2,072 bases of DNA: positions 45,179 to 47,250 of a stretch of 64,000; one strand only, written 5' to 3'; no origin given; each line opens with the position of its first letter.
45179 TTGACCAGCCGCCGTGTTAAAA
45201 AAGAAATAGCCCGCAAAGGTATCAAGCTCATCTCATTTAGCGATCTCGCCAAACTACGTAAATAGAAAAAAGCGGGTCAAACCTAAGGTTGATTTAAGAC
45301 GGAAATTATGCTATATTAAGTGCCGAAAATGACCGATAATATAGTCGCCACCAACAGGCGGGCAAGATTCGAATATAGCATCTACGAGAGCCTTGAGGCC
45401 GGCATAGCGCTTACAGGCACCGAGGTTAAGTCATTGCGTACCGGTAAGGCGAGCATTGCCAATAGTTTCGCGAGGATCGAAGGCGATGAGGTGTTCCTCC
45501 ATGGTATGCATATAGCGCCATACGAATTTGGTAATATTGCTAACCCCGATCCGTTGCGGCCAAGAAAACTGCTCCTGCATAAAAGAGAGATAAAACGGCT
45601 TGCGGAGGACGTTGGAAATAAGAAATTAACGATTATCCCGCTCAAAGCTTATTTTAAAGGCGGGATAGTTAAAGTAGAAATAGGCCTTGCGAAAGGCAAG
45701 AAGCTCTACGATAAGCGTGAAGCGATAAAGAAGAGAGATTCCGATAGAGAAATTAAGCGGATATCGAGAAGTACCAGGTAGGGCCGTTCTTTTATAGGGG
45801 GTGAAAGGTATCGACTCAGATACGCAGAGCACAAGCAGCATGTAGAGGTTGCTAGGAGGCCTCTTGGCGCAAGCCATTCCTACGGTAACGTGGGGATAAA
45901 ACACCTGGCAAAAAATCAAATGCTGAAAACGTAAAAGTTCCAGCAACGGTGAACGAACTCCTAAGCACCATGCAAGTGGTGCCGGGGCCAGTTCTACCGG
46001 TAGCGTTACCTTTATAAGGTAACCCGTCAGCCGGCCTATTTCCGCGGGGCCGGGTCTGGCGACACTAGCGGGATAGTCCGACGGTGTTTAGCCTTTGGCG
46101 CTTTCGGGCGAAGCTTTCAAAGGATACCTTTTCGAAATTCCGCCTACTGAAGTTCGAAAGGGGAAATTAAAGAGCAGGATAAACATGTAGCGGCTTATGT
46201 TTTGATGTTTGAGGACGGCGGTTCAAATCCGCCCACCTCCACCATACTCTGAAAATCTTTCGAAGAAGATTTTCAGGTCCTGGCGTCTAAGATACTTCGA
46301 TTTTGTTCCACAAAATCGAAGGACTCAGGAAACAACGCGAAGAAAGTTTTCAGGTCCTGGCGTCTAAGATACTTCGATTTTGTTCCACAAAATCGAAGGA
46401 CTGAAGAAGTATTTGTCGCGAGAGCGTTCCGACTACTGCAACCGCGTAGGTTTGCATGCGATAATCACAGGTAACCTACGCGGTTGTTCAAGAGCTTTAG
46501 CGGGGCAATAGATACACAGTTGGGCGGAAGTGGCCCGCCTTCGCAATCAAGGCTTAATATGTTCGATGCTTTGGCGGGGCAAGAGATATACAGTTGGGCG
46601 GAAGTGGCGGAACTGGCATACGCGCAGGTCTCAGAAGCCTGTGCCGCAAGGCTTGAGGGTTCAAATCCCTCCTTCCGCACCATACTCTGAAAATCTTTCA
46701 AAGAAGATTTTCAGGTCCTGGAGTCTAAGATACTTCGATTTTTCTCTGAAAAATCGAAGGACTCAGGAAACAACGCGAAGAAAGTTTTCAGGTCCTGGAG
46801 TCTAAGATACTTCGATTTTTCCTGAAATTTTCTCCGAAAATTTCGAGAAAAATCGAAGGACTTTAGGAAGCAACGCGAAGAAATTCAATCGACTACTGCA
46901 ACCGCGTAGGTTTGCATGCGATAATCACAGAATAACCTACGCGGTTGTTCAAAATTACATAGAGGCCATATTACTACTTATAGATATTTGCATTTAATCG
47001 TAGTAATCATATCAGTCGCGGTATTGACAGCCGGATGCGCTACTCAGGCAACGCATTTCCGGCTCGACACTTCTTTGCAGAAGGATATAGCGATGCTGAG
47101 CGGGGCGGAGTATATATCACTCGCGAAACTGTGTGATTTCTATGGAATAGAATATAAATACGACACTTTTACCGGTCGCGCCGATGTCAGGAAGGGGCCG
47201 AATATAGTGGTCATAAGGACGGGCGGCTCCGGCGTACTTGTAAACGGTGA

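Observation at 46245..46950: tmRNA and tRNA-Leu share a duplicated ~200-bp structured 3' trailer, plus a partial tRNA-Leu 5' duplicate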

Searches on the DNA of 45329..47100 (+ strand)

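Call 10: search_rna_families(source=window, start=45700, end=47100, threshold=evalue, max_evalue=10)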
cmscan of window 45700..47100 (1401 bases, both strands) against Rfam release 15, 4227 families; matches with E-value up to 10: 31.
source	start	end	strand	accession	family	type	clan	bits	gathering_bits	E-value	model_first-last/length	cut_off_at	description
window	45797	46244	+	RF00023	tmRNA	Gene;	CL00001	149.4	47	2.2e-60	1-374/374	no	transfer-messenger RNA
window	46598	46679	+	RF00005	tRNA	Gene; tRNA;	CL00001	56.4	29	3.8e-11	1-71/71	no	tRNA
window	46727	46865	+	RF03926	MIR1435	Gene; miRNA;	-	26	94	0.31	1-186/186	no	MIR1435 microRNA precursor family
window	46727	46864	+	RF03940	MIR9563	Gene; miRNA;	-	24.6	90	0.065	1-127/127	no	MIR9563 microRNA precursor family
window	46814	46856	+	RF03217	mir-3167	Gene; miRNA;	-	24.3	86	0.14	1-59/59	no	mir-3167 microRNA precursor family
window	46360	46412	+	RF03566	mir-4875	Gene; miRNA;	-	24.2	90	0.044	1-73/73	no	mir-4875 microRNA precursor family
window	46808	46860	-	RF03743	MIR7696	Gene; miRNA;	-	24.1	83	0.093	1-88/88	no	MIR7696 microRNA precursor family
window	46794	46867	+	RF04134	MIR7504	Gene; miRNA;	-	23.7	83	0.25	1-124/124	no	MIR7504 microRNA precursor family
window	46812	46854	-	RF03217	mir-3167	Gene; miRNA;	-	22.4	86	0.42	1-59/59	no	mir-3167 microRNA precursor family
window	46800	46868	+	RF03187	MIR1512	Gene; miRNA;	-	22.2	79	0.2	1-94/94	no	MIR1512 microRNA precursor family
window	46731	46843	-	RF02572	babR_5UTR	Cis-reg;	-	21.1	93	1.3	1-134/134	no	Brucella babR 5'UTR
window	46794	46867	-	RF04134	MIR7504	Gene; miRNA;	-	20.7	83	1.4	1-124/124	no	MIR7504 microRNA precursor family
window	46733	46761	+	RF03973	mir-5615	Gene; miRNA;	-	20.3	82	0.57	1-61/61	no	mir-5615 microRNA precursor family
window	46806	46862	+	RF03984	MIR2933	Gene; miRNA;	-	19.5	70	0.56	1-112/112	no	MIR2933 microRNA precursor family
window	46803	46865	+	RF03906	mir-3199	Gene; miRNA;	-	19.2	100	3.1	1-87/87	no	mir-3199 microRNA precursor family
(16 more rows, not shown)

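Call 49: search_rna_families(sources=[L013, L016, L012], threshold=evalue, max_evalue=1)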
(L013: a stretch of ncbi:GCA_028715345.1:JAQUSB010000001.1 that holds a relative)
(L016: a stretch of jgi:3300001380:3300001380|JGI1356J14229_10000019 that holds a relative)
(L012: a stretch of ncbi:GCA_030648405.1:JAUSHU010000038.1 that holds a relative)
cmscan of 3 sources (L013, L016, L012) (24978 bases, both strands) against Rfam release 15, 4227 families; matches with E-value up to 1: 10.
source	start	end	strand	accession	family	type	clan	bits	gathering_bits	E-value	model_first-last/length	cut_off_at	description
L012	4094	4507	+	RF00023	tmRNA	Gene;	CL00001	172.5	47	6.9e-69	1-374/374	no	transfer-messenger RNA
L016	4478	4892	+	RF00023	tmRNA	Gene;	CL00001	172.4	47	7.3e-69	1-374/374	no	transfer-messenger RNA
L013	4487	4902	+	RF00023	tmRNA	Gene;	CL00001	172.1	47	9.5e-69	1-374/374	no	transfer-messenger RNA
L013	3820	3901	-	RF00005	tRNA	Gene; tRNA;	CL00001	56.8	29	5.3e-10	1-71/71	no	tRNA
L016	3822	3903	-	RF00005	tRNA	Gene; tRNA;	CL00001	56.4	29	6.8e-10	1-71/71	no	tRNA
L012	3285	3366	-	RF00005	tRNA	Gene; tRNA;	CL00001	55.3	29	1.3e-09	1-71/71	no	tRNA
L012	4916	5027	+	RF04342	Plastid-psbA-1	Cis-reg;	CL00153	36.6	54.3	0.2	1-114/114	no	Plastid-psbA-1 3UTR RNA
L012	4965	5033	-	RF03880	mir-1684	Gene; miRNA;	-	27.9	60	0.083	1-87/87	no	mir-1684 microRNA precursor family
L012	4540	4603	-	RF03880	mir-1684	Gene; miRNA;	-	26.4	60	0.21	1-87/87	no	mir-1684 microRNA precursor family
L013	4875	4940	+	RF04321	tmRNA_permuted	Gene;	-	22.7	47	0.54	36-93/213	no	permuted transfer-messenger RNA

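Call 54: build_rna_model(alignment_id=A3)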
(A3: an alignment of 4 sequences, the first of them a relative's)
Model R1 built from alignment A3 (4 sequences, 110 columns); structure: RNAalifold consensus.
model positions 108; base pairs 30; branch points 2; effective number of sequences 1.28; information 0.59 bits per position. Calibrated on 0.2 Mb of random sequence (short: E-values are rough).
structure used (alignment columns):
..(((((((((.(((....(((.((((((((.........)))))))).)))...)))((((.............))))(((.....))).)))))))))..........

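Call 55: search_with_rna_model(model_id=R1, sources=[window, L002, L003, L004, L005, L006, L007, L008, L009, L010, L011, L012, L013, L014, L015, L016, L017, L018], max_evalue=10)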
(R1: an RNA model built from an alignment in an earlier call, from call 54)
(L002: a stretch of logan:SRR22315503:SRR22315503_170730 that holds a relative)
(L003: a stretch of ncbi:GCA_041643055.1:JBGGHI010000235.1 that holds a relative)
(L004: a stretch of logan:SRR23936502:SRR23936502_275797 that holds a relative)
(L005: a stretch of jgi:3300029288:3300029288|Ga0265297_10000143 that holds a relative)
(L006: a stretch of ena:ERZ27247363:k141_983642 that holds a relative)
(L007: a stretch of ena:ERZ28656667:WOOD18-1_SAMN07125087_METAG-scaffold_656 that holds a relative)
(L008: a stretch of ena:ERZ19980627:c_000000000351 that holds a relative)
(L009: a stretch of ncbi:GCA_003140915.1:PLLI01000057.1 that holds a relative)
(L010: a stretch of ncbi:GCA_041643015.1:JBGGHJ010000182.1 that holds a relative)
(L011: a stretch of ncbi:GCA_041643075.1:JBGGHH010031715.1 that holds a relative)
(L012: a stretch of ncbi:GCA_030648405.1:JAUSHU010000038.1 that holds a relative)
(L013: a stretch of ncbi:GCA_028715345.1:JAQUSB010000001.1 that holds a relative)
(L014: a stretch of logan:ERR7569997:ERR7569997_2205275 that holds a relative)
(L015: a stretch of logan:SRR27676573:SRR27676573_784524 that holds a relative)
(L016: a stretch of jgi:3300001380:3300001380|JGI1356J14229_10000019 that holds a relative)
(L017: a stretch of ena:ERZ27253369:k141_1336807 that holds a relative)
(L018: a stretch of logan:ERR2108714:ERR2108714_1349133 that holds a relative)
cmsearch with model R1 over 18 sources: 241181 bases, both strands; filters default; matches with E-value up to 10: 12.
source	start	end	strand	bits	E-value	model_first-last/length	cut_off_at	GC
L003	9720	9826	-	119.1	2.2e-28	1-108/108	no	0.53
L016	4893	5002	+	116.7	8.7e-28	1-108/108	no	0.49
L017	1180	1289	+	116.7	8.7e-28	1-108/108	no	0.49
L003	10931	11037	+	109.8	5.8e-26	1-108/108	no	0.58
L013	4903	5009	+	108.4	1.4e-25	1-108/108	no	0.44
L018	1075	1179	+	107.2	2.8e-25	1-103/108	3'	0.5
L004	1130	1181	+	49.6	3.8e-10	1-53/108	3'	0.5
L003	10923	11029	-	20.4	0.019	1-108/108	no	0.57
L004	1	25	-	19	0.043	1-25/108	3'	0.56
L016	4885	4994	-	17.1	0.14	1-108/108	no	0.51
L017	1172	1281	-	17.1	0.14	1-108/108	no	0.51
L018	1067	1176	-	17.1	0.14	1-108/108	no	0.51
